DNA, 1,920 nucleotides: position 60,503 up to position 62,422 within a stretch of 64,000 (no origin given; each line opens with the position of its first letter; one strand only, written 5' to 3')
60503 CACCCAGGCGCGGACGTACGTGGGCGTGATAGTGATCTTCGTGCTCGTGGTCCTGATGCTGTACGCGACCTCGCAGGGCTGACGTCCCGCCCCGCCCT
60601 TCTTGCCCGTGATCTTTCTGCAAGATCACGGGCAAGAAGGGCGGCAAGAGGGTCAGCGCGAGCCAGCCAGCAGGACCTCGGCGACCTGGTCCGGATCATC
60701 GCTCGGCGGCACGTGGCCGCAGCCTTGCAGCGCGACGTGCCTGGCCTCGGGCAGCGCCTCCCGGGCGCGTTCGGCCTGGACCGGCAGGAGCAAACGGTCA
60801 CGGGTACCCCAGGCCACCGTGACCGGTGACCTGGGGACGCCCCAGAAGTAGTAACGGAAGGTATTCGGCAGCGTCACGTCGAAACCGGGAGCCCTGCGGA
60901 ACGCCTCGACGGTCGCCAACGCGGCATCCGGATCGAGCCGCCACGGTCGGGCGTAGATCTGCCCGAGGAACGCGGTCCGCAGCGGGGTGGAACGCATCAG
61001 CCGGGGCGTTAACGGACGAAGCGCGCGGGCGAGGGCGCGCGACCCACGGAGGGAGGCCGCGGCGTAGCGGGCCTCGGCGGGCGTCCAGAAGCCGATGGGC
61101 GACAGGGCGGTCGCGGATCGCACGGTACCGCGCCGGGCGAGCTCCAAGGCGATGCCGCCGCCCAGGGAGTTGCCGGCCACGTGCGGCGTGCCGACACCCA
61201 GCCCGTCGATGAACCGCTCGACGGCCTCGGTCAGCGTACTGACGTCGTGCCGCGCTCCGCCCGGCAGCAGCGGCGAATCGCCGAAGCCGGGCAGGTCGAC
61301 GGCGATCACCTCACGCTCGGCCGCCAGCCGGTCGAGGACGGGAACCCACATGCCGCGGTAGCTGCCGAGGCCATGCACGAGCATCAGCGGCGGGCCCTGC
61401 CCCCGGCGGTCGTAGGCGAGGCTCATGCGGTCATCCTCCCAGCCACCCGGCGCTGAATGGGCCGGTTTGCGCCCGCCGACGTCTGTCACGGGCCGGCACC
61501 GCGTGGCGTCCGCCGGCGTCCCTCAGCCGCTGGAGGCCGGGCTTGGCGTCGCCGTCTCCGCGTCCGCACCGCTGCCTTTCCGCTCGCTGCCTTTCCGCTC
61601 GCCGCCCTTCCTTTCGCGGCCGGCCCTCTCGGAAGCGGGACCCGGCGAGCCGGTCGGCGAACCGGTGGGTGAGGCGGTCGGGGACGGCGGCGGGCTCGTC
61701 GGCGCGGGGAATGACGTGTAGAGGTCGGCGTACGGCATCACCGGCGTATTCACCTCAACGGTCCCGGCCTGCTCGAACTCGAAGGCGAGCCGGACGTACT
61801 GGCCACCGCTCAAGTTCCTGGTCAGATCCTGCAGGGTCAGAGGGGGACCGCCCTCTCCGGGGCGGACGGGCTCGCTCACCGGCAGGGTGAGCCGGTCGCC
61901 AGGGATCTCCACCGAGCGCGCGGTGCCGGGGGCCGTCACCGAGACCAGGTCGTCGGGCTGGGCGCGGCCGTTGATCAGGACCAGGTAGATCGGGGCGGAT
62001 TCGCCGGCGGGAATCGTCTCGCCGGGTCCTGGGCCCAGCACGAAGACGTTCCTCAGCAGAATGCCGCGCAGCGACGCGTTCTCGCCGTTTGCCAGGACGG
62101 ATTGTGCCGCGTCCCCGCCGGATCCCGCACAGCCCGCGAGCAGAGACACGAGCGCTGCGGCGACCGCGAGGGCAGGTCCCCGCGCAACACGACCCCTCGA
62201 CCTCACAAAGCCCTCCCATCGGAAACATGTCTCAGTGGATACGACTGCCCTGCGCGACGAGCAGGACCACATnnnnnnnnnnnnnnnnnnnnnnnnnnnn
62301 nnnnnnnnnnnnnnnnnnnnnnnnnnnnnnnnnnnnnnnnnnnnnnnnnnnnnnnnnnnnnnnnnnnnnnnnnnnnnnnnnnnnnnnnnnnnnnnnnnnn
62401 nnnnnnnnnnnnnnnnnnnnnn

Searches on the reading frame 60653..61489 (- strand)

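Call 85: search_protein_families(library=pfam, proteins=[window:60653-61489:-], max_evalue=0.00001)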
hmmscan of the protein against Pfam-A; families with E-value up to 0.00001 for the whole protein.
window:60653-61489:- (278 aa): 3 families
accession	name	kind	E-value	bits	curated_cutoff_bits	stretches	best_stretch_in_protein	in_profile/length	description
PF00561.26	Abhydrolase_1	-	5.5e-23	82.3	25.8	1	33-264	1-243/245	alpha/beta hydrolase fold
PF12697.13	Abhydrolase_6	-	7.4e-23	82.8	26.3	1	37-272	3-217/217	Alpha/beta hydrolase family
PF12146.15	Hydrolase_4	-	3e-07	30.4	27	1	35-159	7-139/239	Serine aminopeptidase, S33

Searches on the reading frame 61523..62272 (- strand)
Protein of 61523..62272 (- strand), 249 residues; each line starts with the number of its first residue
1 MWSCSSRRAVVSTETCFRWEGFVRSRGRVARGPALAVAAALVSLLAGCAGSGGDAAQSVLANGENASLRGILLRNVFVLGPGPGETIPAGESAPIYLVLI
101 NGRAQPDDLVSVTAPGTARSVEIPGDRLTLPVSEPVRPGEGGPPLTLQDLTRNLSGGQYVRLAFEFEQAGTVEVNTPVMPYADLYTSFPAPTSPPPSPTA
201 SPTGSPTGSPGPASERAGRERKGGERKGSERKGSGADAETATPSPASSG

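Call 85: search_protein_families(library=pfam, proteins=[window:61523-62272:-], max_evalue=0.00001)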
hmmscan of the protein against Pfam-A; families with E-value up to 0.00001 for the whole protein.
window:61523-62272:- (249 aa): 1 family
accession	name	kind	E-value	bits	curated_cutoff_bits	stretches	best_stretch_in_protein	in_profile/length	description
PF04314.18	PCuAC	-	2.4e-07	31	29.4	1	86-174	9-109/109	Copper chaperone PCu(A)C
